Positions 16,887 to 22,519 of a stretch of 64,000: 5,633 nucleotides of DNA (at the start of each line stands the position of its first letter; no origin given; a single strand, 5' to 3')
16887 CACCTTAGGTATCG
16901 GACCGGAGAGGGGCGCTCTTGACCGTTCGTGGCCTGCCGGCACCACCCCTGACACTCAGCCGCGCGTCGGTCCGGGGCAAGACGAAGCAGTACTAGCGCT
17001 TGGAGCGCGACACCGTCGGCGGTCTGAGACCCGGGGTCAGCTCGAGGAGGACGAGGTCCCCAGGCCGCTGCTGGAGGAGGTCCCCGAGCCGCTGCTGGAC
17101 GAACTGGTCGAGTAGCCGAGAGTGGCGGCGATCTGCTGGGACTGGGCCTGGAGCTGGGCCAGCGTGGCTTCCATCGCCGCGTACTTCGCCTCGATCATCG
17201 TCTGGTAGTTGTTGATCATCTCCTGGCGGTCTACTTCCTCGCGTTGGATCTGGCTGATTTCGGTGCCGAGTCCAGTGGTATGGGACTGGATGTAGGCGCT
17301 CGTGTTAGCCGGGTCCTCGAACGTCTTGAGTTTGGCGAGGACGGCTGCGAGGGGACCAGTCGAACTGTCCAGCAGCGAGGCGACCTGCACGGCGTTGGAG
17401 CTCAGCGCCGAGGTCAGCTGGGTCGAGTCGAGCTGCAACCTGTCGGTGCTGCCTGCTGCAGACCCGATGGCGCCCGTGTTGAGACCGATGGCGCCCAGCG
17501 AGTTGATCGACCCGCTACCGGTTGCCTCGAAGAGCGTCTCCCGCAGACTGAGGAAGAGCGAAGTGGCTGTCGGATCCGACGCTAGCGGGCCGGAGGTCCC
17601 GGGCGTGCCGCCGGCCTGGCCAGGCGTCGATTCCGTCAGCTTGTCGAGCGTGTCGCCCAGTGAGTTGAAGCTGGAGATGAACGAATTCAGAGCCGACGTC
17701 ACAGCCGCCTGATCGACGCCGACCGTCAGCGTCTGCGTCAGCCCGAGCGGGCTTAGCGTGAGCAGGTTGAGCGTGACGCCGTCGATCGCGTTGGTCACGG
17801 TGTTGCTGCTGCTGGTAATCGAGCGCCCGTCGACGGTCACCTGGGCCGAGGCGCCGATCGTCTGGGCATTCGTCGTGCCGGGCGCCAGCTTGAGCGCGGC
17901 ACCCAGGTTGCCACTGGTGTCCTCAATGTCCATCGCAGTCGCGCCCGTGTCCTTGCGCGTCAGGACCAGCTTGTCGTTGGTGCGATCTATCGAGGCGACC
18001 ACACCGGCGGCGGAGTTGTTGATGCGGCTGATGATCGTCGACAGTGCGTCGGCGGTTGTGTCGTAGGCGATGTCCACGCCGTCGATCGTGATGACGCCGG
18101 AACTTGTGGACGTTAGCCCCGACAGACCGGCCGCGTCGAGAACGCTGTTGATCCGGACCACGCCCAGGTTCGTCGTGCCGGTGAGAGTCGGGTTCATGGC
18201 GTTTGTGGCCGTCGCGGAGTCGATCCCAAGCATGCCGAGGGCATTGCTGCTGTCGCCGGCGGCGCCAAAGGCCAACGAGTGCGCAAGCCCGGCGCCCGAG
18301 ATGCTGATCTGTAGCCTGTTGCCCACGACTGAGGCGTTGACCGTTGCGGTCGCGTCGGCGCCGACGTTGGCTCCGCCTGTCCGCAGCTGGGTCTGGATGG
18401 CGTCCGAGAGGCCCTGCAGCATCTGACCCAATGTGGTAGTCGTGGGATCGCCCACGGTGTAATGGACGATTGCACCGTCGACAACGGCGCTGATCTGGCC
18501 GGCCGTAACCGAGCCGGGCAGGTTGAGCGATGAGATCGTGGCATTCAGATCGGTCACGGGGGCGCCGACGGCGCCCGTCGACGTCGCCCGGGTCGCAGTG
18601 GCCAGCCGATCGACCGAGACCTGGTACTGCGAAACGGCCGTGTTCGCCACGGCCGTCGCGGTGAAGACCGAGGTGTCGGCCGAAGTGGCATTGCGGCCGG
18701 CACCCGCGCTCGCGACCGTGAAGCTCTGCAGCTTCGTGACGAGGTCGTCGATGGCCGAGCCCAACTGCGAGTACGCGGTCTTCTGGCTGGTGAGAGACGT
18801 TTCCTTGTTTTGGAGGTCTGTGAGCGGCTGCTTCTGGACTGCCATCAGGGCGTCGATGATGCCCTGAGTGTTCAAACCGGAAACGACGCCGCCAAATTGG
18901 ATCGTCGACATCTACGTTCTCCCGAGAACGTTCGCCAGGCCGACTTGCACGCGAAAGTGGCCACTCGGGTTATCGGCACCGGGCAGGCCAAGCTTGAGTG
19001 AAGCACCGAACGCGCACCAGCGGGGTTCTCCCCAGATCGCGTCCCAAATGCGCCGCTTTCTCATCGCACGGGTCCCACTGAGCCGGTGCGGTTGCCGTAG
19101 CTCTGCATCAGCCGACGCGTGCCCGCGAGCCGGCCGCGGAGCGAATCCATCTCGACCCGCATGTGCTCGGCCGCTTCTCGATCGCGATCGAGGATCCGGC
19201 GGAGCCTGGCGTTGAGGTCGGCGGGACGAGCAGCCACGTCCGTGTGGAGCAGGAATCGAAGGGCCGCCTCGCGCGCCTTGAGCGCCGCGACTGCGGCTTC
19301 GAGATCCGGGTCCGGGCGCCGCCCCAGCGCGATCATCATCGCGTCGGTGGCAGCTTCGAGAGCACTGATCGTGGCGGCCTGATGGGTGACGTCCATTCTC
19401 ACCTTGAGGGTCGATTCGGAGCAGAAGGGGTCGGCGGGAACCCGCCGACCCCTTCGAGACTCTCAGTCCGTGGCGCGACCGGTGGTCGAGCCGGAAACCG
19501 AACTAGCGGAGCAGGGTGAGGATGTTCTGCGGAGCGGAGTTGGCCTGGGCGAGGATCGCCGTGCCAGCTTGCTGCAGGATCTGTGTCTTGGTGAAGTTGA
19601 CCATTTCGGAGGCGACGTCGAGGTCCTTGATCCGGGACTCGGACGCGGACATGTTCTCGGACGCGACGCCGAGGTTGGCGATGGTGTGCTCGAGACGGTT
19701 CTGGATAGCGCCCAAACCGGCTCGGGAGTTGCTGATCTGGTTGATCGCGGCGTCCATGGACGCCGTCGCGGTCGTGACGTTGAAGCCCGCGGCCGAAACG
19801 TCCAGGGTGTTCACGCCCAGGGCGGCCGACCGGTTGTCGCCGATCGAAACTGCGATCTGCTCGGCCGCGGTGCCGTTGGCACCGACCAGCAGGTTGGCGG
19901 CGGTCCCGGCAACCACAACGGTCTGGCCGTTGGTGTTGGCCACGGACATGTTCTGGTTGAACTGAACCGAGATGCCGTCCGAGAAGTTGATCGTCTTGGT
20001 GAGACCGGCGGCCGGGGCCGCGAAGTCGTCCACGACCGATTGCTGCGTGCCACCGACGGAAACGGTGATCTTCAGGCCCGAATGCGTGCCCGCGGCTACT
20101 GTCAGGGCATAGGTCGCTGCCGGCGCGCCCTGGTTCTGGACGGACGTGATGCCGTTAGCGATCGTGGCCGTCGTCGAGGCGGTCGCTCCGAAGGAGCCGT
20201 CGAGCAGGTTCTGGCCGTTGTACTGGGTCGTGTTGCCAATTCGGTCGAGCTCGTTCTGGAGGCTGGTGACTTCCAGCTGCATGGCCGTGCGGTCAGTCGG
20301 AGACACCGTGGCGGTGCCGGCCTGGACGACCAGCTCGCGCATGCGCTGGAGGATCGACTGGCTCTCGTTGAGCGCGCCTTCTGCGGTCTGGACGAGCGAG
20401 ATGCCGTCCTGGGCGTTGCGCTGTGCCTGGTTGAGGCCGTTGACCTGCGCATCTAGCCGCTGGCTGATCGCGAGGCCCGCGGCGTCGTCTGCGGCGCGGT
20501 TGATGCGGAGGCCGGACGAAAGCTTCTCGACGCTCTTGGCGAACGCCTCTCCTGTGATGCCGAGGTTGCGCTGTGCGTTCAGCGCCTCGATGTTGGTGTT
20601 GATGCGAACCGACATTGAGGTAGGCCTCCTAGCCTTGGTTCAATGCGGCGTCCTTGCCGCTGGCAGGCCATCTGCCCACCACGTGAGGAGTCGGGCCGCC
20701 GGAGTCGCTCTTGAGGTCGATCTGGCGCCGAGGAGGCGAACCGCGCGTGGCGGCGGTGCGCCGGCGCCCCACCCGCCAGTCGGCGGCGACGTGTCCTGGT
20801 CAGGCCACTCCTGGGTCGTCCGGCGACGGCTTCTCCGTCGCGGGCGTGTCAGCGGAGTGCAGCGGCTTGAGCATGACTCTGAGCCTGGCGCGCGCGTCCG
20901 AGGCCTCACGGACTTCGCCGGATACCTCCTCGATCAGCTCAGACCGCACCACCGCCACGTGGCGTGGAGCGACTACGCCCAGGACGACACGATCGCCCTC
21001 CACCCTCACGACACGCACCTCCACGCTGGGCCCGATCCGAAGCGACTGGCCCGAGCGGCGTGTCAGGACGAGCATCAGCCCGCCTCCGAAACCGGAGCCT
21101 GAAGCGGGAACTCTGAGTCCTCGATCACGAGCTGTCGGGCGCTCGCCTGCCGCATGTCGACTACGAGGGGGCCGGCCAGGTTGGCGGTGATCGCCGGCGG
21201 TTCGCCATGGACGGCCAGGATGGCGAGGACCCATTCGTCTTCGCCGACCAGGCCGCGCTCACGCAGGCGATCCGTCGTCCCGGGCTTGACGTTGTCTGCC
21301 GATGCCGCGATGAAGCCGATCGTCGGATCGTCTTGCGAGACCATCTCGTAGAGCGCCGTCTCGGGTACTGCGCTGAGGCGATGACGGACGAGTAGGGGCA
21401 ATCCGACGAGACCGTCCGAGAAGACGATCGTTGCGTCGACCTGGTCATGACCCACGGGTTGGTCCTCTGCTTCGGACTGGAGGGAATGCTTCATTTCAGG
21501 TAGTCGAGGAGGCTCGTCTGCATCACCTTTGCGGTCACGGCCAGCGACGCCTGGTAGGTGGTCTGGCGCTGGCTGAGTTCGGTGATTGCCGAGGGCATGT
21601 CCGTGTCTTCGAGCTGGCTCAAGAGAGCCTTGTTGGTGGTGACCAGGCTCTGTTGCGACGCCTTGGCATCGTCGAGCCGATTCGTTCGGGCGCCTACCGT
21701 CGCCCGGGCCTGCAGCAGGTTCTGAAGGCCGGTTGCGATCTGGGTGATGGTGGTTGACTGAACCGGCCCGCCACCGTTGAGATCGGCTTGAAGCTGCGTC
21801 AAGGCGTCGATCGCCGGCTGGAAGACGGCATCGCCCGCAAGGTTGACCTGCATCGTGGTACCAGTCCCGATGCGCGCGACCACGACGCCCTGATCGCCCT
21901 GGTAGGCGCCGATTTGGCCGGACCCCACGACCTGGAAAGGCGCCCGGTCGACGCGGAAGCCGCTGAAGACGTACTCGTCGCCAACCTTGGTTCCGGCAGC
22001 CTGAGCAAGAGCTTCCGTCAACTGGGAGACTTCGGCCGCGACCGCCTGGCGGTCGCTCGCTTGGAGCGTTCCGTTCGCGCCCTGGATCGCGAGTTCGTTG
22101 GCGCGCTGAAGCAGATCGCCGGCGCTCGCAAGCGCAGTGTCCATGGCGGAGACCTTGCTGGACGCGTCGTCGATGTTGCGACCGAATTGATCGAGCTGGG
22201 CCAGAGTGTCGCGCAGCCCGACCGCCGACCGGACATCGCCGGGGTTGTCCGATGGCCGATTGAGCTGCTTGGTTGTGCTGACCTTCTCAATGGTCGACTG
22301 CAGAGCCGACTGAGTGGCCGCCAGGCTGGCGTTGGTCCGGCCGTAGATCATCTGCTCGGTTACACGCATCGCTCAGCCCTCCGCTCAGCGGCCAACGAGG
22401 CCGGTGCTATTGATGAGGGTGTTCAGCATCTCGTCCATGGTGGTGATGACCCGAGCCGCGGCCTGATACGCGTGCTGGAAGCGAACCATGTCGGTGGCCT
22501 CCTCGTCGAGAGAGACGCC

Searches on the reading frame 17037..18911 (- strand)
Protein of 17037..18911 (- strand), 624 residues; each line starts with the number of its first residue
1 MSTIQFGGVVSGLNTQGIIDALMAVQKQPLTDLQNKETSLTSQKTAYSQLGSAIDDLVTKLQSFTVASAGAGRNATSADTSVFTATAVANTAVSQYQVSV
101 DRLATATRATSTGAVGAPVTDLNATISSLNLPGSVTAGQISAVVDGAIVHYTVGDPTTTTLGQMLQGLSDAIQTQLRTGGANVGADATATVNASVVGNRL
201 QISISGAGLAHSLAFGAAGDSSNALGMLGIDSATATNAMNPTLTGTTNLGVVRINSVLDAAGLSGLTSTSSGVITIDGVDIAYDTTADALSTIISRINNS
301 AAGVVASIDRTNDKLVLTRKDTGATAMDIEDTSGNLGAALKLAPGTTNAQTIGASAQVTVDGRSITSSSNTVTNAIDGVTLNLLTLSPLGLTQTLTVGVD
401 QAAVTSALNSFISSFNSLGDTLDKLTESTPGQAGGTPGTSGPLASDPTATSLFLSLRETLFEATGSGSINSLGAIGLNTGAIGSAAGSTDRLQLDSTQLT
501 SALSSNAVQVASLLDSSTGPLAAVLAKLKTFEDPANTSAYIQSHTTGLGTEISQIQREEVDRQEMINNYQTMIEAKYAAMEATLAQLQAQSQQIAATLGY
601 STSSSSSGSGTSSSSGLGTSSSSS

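Call 56: search_protein_families(library=pfam, proteins=[window:17037-18911:-], max_evalue=0.00001)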
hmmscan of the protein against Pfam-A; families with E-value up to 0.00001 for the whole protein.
window:17037-18911:- (624 aa): 2 families
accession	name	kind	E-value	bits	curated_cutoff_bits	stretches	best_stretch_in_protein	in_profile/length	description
PF07195.17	FliD_C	-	2.1e-36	126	25.4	1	354-589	2-236/236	Flagellar hook-associated protein 2 C-terminus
PF02465.23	FliD_N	-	5e-20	72.4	24.8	1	11-106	1-96/97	Flagellar hook-associated protein 2 N-terminus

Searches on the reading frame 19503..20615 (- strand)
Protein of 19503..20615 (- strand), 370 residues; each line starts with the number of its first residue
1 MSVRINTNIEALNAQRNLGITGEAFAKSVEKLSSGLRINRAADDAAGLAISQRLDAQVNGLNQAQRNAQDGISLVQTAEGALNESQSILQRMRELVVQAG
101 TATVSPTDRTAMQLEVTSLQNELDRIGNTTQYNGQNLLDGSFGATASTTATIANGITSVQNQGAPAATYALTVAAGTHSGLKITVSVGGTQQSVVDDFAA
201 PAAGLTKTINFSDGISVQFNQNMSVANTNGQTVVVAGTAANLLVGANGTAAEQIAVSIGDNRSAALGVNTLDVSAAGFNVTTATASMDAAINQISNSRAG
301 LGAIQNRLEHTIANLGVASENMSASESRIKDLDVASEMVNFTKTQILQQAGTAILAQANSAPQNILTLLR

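Call 56: search_protein_families(library=pfam, proteins=[window:19503-20615:-], max_evalue=0.00001)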
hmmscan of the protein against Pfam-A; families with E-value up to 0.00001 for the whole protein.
window:19503-20615:- (370 aa): 2 families
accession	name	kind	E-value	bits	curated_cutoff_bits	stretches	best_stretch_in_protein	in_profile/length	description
PF00669.25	Flagellin_N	-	8.4e-47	159.2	26.6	1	5-141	1-137/139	Bacterial flagellin N-terminal helical region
PF00700.27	Flagellin_C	-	9.2e-28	96.9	23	1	287-369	4-86/86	Bacterial flagellin C-terminal helical region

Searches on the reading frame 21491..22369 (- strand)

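Call 57: search_protein_families(library=pfam, proteins=[window:21491-22369:-], max_evalue=0.00001)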
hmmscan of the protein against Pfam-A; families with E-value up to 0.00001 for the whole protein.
window:21491-22369:- (292 aa): 2 families
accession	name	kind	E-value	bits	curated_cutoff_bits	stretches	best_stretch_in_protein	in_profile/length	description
PF00669.25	Flagellin_N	-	8.5e-20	71.7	26.6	1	5-137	3-136/139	Bacterial flagellin N-terminal helical region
PF00700.27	Flagellin_C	-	6.1e-09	36.5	23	1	210-291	3-86/86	Bacterial flagellin C-terminal helical region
